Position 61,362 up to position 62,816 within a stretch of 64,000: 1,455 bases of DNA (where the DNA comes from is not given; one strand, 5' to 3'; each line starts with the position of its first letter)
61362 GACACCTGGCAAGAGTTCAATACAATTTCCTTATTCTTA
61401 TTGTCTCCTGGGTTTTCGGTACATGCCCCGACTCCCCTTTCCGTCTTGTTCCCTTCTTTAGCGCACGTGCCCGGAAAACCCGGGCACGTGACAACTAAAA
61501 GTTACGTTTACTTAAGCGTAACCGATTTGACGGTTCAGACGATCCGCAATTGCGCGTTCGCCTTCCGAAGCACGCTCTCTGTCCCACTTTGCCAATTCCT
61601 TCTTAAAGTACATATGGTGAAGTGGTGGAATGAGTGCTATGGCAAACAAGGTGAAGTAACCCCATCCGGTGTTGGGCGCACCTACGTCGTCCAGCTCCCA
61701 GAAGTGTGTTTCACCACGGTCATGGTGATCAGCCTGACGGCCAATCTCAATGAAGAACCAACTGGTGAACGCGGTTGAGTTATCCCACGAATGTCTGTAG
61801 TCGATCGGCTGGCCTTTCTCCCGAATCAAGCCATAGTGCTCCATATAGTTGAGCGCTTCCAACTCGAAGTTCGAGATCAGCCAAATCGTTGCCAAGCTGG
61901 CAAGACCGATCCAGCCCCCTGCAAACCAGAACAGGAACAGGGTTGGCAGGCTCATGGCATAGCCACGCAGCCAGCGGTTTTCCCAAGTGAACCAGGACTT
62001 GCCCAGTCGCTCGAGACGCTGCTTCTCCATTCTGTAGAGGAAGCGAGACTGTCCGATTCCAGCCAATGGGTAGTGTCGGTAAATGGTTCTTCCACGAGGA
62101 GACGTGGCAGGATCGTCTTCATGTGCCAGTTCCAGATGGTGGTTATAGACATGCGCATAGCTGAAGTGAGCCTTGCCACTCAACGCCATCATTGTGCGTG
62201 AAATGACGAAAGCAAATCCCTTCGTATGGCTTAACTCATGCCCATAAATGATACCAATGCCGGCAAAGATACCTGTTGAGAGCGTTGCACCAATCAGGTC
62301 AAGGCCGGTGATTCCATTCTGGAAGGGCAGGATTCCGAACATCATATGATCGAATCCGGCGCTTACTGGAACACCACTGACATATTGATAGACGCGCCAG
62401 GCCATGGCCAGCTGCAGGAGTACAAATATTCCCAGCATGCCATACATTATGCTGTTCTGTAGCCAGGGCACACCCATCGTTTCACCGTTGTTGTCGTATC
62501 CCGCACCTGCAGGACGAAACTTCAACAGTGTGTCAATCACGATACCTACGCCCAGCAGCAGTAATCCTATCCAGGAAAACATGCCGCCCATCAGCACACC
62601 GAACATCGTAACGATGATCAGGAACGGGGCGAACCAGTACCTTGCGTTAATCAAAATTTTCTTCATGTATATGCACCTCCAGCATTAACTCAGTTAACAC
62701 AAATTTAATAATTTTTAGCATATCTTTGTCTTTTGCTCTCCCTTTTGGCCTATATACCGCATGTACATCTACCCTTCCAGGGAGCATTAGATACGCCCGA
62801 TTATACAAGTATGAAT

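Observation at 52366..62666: Ten-kilobase co-directional array linking an AlkB-like hydroxylase, three GST paralogues, micro-membrane-proteins and the metallophore cassette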

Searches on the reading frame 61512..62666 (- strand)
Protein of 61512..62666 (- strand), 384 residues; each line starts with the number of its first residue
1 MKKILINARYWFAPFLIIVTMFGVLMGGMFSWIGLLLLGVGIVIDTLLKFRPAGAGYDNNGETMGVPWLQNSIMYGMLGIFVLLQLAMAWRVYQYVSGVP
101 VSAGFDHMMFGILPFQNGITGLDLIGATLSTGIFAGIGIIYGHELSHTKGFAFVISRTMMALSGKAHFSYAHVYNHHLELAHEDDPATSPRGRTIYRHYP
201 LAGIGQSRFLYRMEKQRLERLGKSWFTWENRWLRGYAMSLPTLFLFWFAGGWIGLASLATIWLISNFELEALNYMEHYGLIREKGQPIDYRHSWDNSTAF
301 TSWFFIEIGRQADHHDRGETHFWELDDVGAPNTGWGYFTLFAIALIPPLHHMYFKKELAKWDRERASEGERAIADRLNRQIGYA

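Call 4: search_protein_families(library=pfam, proteins=[window:61512-62666:-], max_evalue=0.01)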
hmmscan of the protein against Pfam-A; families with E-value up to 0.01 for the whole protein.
window:61512-62666:- (384 aa): 1 family
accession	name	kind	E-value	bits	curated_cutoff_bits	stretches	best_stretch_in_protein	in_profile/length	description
PF00487.30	FA_desaturase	-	5.8e-25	88.9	29.7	1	127-328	9-234/253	Fatty acid desaturase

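Call 5: search_protein_families(library=ncbifam, proteins=[window:61512-62666:-], max_evalue=0.01)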
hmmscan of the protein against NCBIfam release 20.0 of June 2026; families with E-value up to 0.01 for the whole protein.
window:61512-62666:- (384 aa): 0 families

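Call 11: find_encoding_contigs(protein=window:61512-62666:-, flank=10000, max_places=6)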
Protein window:61512-62666:- (384 aa): 7 contigs read that carry it; 5 places shown.
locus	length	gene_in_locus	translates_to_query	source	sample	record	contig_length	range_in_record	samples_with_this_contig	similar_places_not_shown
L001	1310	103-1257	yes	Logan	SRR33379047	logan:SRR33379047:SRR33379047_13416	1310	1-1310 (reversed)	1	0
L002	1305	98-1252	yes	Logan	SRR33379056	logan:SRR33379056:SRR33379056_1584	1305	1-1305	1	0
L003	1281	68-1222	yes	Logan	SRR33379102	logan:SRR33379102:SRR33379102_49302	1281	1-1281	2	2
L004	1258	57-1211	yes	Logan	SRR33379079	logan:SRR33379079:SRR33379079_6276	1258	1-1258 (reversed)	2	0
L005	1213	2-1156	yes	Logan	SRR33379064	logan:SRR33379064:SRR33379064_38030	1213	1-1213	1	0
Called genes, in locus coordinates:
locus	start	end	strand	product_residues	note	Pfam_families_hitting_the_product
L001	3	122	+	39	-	?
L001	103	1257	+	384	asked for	PF00487:FA_desaturase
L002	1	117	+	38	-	?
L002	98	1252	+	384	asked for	PF00487:FA_desaturase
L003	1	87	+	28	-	?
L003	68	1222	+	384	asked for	PF00487:FA_desaturase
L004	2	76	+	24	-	?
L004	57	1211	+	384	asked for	PF00487:FA_desaturase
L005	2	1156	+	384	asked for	PF00487:FA_desaturase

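Call 12: find_homologous_proteins(query=window:61512-62666:-, max_evalue=1e-10)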
Query window:61512-62666:- (384 aa): 1229 proteins with E <= 1e-10 among 8000 candidates; the best 120 are listed.
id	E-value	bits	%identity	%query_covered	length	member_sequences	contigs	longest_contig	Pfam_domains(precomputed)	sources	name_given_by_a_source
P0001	1.2e-262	889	99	100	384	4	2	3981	PF00487.31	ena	-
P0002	1.1e-255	866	95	100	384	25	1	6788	PF00487.31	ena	-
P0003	2.9e-227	773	82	100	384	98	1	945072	PF00487.31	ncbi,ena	-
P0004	1.1e-222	758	82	100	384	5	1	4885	PF00487.31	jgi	jgi:hypothetical protein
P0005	7.6e-219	745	81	100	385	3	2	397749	PF00487.31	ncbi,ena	-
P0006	2.5e-210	717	78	100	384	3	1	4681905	PF00487.31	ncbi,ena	-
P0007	3.7e-206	703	74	100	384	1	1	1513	PF00487.31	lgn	-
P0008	6.3e-203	693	73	100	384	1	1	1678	PF00487.31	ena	-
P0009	6.8e-202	689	74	100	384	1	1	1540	PF00487.31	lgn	-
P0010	2.6e-201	687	74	100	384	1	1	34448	PF00487.31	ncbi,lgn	-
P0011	1.8e-200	684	73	100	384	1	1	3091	PF00487.31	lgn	-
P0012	2.6e-198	677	73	100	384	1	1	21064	PF00487.31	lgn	-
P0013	2.8e-197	674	72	100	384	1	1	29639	PF00487.31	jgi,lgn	-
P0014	3.3e-194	664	72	100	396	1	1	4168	PF00487.31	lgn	-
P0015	3.3e-194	664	72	100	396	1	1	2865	PF00487.31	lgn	-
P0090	1.1e-182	626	71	100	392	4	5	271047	PF00487.31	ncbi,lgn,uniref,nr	ncbi:fatty acid desaturase [Methylophaga sulfidovorans]|uniref:Alkane 1-monooxygenase n=1 Tax=Methyl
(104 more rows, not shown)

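Call 13: find_encoding_contigs(protein=P0003, flank=10000, max_places=2)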
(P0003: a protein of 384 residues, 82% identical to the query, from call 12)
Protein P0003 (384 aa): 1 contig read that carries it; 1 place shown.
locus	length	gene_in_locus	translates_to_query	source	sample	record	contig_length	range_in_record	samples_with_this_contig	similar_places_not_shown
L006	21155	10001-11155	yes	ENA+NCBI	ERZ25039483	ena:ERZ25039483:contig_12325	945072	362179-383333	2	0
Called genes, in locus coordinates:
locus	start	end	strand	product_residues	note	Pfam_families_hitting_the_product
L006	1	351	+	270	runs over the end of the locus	PF01936:NYN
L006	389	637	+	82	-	PF01541:GIY-YIG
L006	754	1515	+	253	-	PF06764:DUF1223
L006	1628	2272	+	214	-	PF08241:Methyltransf_11, PF13649:Methyltransf_25, PF13847:Methyltransf_31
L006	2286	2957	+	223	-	PF05875:Ceramidase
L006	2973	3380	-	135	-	-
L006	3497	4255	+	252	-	PF05742:TANGO2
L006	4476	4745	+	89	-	PF13499:EF-hand_7 (faint), PF00036:EF-hand_1 (faint), PF13405:EF-hand_6 (faint), PF13202:EF-hand_5 (faint)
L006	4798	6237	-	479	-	PF01935:DUF87, PF05872:HerA_C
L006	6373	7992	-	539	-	PF00672:HAMP, PF00015:MCPsignal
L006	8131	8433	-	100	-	-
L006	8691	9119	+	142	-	-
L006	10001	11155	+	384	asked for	PF00487:FA_desaturase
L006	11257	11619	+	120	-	PF01152:Bac_globin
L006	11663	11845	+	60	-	PF06902:Fer4_19, PF13459:Fer4_15 (weak), PF13370:Fer4_13 (weak)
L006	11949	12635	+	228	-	PF02798:GST_N (weak), PF13417:GST_N_3, PF13409:GST_N_2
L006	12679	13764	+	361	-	PF00111:Fer2, PF00175:NAD_binding_1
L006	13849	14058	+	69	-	-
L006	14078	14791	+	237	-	PF02798:GST_N, PF13409:GST_N_2, PF13417:GST_N_3 (weak), PF00043:GST_C, PF13410:GST_C_2 (weak)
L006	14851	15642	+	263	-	PF00043:GST_C, PF13410:GST_C_2 (weak)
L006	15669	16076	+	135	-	-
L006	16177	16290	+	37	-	-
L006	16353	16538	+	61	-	-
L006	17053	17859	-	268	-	PF09948:PpoB2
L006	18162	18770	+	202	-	PF07040:DUF1326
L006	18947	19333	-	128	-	PF01597:GCV_H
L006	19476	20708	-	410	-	PF03349:Toluene_X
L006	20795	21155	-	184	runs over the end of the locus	PF02566:OsmC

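Call 14: find_encoding_contigs(protein=P0006, flank=10000, max_places=2)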
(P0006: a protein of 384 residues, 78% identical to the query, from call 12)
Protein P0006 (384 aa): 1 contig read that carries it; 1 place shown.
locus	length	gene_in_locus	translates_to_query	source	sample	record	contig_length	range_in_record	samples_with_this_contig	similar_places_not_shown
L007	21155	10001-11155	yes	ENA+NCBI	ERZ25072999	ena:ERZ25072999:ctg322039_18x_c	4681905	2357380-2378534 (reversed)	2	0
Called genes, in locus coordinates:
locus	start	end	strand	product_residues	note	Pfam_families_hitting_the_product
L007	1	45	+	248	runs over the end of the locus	PF00106:adh_short, PF08659:KR, PF13561:adh_short_C2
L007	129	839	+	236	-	PF00072:Response_reg, PF00486:Trans_reg_C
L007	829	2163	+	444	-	PF00512:HisKA, PF02518:HATPase_c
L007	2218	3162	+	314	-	PF00487:FA_desaturase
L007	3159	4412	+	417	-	PF01266:DAO (weak), PF01593:Amino_oxidase, PF13450:NAD_binding_8, PF13454:NAD_binding_9 (faint)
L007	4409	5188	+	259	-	PF07103:DUF1365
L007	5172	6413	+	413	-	PF02353:CMAS, PF13489:Methyltransf_23, PF08241:Methyltransf_11, PF08242:Methyltransf_12, PF13649:Methyltransf_25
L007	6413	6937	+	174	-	PF11086:DUF2878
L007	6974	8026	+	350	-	PF02353:CMAS, PF13489:Methyltransf_23, PF13847:Methyltransf_31, PF08241:Methyltransf_11, PF08242:Methyltransf_12, PF13649:Methyltransf_25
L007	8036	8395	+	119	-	PF07343:DUF1475 (weak)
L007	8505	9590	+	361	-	PF02746:MR_MLE_N, PF13378:MR_MLE_C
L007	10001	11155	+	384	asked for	PF00487:FA_desaturase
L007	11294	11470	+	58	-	PF06902:Fer4_19, PF13370:Fer4_13 (weak)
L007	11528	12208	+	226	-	PF02798:GST_N, PF13417:GST_N_3, PF13409:GST_N_2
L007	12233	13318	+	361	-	PF00111:Fer2, PF00970:FAD_binding_6 (weak), PF00175:NAD_binding_1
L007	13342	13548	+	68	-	-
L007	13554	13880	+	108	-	-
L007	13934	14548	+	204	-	PF07040:DUF1326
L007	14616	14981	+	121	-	-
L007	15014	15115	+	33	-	-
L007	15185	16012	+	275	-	PF09948:PpoB2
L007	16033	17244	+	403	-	PF02771:Acyl-CoA_dh_N, PF02770:Acyl-CoA_dh_M, PF00441:Acyl-CoA_dh_1, PF08028:Acyl-CoA_dh_2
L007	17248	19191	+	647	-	PF00989:PAS, PF08448:PAS_4, PF13426:PAS_9 (weak), PF08448:PAS_4, PF00512:HisKA (weak), PF02518:HATPase_c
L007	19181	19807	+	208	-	PF00072:Response_reg, PF08281:Sigma70_r4_2 (weak), PF00196:GerE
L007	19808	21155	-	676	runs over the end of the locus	PF05762:VWA_CoxE (weak), PF00092:VWA (weak)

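Call 15: find_encoding_contigs(protein=P0090, flank=10000, max_places=2)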
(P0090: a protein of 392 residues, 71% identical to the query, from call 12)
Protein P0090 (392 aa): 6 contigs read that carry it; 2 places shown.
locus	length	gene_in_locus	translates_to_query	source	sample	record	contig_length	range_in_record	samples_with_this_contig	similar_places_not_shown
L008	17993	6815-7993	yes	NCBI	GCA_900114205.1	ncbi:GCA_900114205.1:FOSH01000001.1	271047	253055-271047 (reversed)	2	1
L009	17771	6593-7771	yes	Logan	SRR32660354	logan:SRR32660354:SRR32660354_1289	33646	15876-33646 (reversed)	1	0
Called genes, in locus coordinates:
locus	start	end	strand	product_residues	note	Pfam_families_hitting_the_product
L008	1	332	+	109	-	PF12762:DDE_Tnp_IS1595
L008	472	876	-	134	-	-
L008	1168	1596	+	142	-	-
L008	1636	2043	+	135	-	-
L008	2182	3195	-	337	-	PF08240:ADH_N, PF00107:ADH_zinc_N, PF13602:ADH_zinc_N_2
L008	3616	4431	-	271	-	PF07728:AAA_5, PF08406:CbbQ_C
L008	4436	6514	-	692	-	PF00092:VWA, PF13519:VWA_2 (weak)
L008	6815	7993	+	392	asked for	PF00487:FA_desaturase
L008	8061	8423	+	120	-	PF01152:Bac_globin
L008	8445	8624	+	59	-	PF06902:Fer4_19, PF13459:Fer4_15 (faint)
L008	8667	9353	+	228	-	PF13417:GST_N_3, PF13409:GST_N_2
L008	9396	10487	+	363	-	PF00111:Fer2, PF00970:FAD_binding_6 (weak), PF00175:NAD_binding_1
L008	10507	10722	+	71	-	-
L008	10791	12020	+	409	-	PF03349:Toluene_X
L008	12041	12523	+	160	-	PF01152:Bac_globin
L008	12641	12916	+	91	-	PF14026:SCO4226-like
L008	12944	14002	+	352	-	PF03060:NMO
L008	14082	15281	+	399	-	-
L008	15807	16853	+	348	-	PF00561:Abhydrolase_1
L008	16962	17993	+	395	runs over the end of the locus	PF02771:Acyl-CoA_dh_N, PF02770:Acyl-CoA_dh_M, PF00441:Acyl-CoA_dh_1, PF08028:Acyl-CoA_dh_2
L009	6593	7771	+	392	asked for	PF00487:FA_desaturase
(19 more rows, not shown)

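Call 22: find_related_loci(query=A1, collection=genome_contigs, flank=10000)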
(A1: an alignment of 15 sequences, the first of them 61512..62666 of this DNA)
Query A1 (384 aa) in genome_contigs; peptide patterns used: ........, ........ (x = any residue, [..] = any of these).
438 stretches matched a pattern; 313 encode a relative of the query (tblastn E <= 1e-3); the best 80 are kept; 80 distinct loci.
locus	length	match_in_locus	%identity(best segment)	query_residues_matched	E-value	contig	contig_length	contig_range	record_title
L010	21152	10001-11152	99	1-384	0e+0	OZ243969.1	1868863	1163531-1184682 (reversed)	MAG: Gammaproteobacteria bacterium isolate 9d7049a9-63ed-4b9d-8f30-7360124962fc genome assembly, chromosome: 1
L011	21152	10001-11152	90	1-384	0e+0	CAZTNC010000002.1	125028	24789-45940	MAG TPA_asm: uncultured Thiotrichales bacterium isolate SRP338948_co1_120 genome assembly, contig: k141_150385, whole ge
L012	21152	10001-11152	90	1-384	0e+0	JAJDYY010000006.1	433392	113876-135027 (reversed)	MAG: Gammaproteobacteria bacterium isolate jk18x34bins.59 k141_187261, whole genome shotgun sequence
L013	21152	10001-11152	90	1-384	0e+0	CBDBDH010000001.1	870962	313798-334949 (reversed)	MAG: Gammaproteobacteria bacterium isolate e89fa625-5021-4a9b-bfd5-acc89245cacc genome assembly, contig: contig_1, whole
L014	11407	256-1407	90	1-384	0e+0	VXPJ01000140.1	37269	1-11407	MAG: Proteobacteria bacterium isolate SB0662_bin_53 NODE_1094_length_37269_cov_23.514672, whole genome shotgun sequence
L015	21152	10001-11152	90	1-384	0e+0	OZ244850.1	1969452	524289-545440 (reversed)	MAG: Gammaproteobacteria bacterium isolate ed37e13b-53fa-493c-b8f4-17445a644a29 genome assembly, chromosome: 1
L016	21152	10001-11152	90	1-384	0e+0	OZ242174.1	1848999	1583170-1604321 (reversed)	MAG: Gammaproteobacteria bacterium isolate e81882f9-224b-47fe-8761-2b228011601b genome assembly, chromosome: 1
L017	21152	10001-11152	90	1-384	0e+0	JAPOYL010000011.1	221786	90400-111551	MAG: Gammaproteobacteria bacterium isolate COS4_bin_31 NODE_40_length_221786_cov_9.76017, whole genome shotgun sequence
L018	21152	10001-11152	83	1-384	0e+0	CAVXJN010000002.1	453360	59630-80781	MAG: uncultured Gammaproteobacteria bacterium isolate MFD05684.bin.1.125 genome assembly, contig: contig_43422, whole ge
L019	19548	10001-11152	83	1-384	0e+0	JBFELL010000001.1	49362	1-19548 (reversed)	MAG: Gammaproteobacteria bacterium isolate Mix_mud02.2020.12.48 k141_1305482_length_49362_cov_11.3002, whole genome shot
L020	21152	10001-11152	82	1-384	0e+0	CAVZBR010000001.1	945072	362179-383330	MAG: uncultured Gammaproteobacteria bacterium isolate MFD01721.bin.1.74 genome assembly, contig: contig_12325, whole gen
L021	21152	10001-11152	83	1-384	0e+0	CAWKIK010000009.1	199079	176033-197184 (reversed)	MAG: uncultured Gammaproteobacteria bacterium isolate MFD01721.bin.1.106 genome assembly, contig: contig_67994, whole ge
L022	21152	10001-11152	81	1-384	0e+0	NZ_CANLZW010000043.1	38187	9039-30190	Uncultured Cocleimonas sp. isolate 4-1410.fasta NODE_43, whole genome shotgun sequence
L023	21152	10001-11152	73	1-384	0e+0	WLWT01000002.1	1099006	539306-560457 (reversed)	MAG: Gammaproteobacteria bacterium isolate MH-Pat-all_autometa_1-5 scf7180000017279.1099006, whole genome shotgun sequen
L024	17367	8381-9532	85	1-384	0e+0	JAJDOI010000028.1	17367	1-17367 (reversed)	MAG: Thiogranum sp. isolate MASpbin.12 k141_1356496, whole genome shotgun sequence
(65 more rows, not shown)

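Call 36: search_solved_structures(query=window:61512-62666:-, max_evalue=0.001, show_alignments=1)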
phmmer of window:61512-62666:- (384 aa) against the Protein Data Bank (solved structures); distinct sequences matched with E-value up to 0.001: 2.
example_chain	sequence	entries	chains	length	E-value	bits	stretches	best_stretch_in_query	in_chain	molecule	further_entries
8sbb_A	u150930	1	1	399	3.4e-28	102.1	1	116-353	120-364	Alkane 1-monooxygenase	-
8f6t_A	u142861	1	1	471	4.6e-24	88.5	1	123-349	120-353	Alkane 1-monooxygenase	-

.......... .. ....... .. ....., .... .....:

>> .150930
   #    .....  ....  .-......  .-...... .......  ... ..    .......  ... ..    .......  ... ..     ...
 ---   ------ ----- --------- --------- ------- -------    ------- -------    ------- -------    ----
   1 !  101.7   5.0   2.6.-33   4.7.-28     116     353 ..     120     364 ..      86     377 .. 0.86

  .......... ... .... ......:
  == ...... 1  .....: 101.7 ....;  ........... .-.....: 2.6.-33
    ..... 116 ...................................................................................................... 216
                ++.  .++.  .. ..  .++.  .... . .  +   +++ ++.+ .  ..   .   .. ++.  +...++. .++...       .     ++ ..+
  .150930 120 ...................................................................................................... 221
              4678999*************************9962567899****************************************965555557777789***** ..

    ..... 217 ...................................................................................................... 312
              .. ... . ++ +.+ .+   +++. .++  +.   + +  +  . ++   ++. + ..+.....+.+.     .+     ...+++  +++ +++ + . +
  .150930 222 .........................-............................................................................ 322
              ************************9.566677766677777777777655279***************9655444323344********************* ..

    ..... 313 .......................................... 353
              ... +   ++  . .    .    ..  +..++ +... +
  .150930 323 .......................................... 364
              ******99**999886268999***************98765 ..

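Call 57: search_protein_families(library=pfam, proteins=[L016:17487-17861:+, L012:17672-18616:+, L006:11257-11619:+, L006:11663-11845:+, L006:12679-13764:+, L006:16353-16538:+], max_evalue=0.01)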
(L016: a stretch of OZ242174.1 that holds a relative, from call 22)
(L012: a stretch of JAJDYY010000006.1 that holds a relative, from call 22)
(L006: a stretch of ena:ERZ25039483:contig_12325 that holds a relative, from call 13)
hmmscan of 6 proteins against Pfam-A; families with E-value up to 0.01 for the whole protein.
L016:17487-17861:+ (124 aa): 0 families

L012:17672-18616:+ (314 aa): 2 families
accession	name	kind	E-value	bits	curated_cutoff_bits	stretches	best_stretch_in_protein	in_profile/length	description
PF13676.11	TIR_2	-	1.8e-16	61.2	28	1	4-111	2-104/122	TIR domain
PF01582.25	TIR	-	2.2e-06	28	21.3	1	18-99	17-98/179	TIR domain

L006:11257-11619:+ (120 aa): 1 family
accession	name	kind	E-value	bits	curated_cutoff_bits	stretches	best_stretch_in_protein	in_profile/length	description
PF01152.27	Bac_globin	-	6.5e-10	39.7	21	1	5-116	1-118/121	Bacterial-like globin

L006:11663-11845:+ (60 aa): 4 families
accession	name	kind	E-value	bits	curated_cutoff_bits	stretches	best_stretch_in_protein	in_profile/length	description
PF06902.16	Fer4_19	-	4.4e-16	59.1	24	1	1-59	6-63/64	Divergent 4Fe-4S mono-cluster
PF13370.11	Fer4_13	-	1.3e-06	29.5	24.5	1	6-55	2-56/58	4Fe-4S single cluster domain of Ferredoxin I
PF13459.11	Fer4_15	-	3.3e-06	28.1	22.4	1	3-57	1-66/66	4Fe-4S single cluster domain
PF12837.12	Fer4_6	-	0.00099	19.4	25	0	2-18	1-17/24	4Fe-4S binding domain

L006:12679-13764:+ (361 aa): 4 families
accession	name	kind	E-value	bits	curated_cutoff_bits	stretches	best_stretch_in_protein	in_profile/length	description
PF00175.26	NAD_binding_1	-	9e-20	71.8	22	1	222-330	2-106/109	Oxidoreductase NAD-binding domain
PF00111.32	Fer2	-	9.1e-17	61.2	21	1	16-90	3-76/77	2Fe-2S iron-sulfur cluster binding domain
PF00970.30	FAD_binding_6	-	5.8e-07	30.2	21.1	1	118-210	5-97/99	Oxidoreductase FAD-binding domain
PF13510.11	Fer2_4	-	0.0018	18.7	22.8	1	19-49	9-39/82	2Fe-2S iron-sulfur cluster binding domain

L006:16353-16538:+ (61 aa): 0 families
